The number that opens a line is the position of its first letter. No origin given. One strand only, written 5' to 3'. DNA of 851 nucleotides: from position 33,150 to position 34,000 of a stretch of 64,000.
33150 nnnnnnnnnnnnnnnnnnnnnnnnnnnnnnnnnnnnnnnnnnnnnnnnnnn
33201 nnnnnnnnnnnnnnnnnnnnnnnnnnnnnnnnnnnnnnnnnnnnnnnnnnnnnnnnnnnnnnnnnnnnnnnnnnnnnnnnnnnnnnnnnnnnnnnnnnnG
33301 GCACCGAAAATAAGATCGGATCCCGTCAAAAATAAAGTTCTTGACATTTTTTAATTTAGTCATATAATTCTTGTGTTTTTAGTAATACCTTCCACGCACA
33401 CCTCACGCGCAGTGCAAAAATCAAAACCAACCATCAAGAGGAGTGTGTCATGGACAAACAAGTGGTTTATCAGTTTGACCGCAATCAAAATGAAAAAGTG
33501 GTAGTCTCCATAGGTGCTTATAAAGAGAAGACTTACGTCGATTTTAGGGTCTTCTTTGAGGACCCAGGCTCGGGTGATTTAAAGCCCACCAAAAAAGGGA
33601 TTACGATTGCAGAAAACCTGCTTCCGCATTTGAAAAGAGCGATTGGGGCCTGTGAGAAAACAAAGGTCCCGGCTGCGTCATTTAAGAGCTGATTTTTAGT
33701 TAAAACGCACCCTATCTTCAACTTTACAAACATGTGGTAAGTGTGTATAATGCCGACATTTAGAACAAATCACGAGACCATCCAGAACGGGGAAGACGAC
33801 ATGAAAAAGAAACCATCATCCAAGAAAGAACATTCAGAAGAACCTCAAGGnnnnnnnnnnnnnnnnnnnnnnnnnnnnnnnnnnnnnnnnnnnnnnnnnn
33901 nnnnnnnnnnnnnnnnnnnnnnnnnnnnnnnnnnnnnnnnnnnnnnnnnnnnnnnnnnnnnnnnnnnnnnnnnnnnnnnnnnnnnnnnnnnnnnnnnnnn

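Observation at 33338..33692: PC4-like (eukaryotic coactivator p15 / YdbC family) ssDNA-binding gene with its own consensus promoter immediately upstream of recA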

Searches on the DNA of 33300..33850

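Call 87: search_rna_families(source=window, start=33300, end=33850, threshold=evalue, max_evalue=1)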
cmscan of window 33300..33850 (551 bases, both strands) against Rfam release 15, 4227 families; matches with E-value up to 1: 1.
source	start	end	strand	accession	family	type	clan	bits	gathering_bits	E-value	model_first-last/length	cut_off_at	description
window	33737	33778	-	RF01378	CRISPR-DR65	Gene; CRISPR;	-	21.2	43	0.81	1-37/37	no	CRISPR RNA direct repeat element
